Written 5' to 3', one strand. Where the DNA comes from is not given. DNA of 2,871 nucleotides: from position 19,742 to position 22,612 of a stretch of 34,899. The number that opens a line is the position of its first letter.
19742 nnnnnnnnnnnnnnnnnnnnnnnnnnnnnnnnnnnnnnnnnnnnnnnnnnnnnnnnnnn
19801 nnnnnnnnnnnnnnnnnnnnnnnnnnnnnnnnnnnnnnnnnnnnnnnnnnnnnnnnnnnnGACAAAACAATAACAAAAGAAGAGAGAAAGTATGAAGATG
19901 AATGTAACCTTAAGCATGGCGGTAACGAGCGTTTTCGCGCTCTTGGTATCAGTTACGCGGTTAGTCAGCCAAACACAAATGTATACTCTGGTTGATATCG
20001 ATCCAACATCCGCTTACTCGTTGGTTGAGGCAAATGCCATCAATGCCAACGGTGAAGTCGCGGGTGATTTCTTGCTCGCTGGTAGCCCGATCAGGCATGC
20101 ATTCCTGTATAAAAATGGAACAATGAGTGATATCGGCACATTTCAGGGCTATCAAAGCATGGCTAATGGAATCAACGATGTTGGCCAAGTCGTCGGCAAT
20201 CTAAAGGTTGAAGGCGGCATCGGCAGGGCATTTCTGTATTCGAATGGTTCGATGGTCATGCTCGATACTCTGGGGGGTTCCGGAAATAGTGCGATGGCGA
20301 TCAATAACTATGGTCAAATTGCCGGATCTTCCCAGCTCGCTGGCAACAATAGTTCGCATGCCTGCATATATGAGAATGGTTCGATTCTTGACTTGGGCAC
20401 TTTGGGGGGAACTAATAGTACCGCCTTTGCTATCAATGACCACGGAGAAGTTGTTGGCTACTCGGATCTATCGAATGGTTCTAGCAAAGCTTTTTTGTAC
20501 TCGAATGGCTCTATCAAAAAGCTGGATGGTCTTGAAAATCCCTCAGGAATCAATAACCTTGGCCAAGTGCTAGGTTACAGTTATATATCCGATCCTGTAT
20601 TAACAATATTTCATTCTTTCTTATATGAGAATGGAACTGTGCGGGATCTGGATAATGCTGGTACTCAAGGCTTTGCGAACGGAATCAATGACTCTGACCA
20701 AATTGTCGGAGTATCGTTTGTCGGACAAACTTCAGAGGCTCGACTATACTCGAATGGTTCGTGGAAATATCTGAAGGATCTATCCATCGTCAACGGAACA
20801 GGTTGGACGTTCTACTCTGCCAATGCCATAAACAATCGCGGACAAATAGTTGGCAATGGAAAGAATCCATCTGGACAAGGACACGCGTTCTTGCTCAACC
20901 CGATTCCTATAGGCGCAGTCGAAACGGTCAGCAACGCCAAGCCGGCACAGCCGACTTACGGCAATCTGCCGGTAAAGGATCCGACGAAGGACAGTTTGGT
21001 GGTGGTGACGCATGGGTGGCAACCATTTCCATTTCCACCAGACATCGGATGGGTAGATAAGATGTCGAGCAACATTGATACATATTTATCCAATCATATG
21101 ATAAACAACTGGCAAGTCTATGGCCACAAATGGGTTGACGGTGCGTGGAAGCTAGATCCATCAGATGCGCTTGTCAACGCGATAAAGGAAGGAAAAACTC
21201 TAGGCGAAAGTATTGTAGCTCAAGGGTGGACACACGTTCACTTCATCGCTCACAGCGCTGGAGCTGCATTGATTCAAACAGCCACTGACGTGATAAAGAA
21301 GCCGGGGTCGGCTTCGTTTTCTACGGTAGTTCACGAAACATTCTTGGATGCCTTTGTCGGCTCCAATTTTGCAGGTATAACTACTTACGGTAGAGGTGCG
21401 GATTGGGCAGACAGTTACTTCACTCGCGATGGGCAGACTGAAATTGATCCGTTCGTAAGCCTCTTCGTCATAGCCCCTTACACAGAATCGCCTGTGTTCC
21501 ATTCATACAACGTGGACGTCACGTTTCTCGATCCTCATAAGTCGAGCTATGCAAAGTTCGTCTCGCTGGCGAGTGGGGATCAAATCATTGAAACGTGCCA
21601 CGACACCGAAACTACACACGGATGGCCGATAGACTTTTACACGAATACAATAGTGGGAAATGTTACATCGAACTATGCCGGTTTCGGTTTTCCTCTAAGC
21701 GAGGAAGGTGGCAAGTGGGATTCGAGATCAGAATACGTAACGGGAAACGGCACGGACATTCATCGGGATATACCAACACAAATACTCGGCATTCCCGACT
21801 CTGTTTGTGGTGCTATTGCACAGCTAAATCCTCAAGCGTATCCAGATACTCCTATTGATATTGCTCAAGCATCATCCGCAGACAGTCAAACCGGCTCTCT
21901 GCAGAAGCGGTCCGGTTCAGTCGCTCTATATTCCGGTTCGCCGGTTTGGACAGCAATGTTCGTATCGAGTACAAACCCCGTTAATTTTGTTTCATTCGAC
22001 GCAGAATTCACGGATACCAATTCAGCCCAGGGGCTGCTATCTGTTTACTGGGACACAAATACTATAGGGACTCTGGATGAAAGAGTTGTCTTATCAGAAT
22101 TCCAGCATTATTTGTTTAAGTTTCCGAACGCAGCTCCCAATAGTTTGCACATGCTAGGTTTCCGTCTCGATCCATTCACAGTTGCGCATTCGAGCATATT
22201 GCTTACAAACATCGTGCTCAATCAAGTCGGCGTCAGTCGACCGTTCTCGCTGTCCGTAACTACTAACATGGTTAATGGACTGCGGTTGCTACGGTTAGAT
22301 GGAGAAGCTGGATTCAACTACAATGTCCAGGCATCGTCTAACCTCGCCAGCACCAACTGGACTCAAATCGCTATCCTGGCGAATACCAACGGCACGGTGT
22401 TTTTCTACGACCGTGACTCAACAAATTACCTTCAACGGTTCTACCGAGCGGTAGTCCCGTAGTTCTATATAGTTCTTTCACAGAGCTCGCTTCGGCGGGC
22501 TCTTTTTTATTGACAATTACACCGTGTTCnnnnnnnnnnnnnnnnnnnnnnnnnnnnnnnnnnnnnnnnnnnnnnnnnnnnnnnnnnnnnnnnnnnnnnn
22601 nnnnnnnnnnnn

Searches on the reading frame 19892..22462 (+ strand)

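Call 45: search_protein_families(library=pfam, proteins=[window:19892-22462:+], max_evalue=0.001)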
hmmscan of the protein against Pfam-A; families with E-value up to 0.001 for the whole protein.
window:19892-22462:+ (856 aa): 1 family
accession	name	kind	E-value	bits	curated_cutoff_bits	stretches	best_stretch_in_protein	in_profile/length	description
PF11949.14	DUF3466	-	0.00042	19.4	25.1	0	174-278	433-530/609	Protein of unknown function (DUF3466)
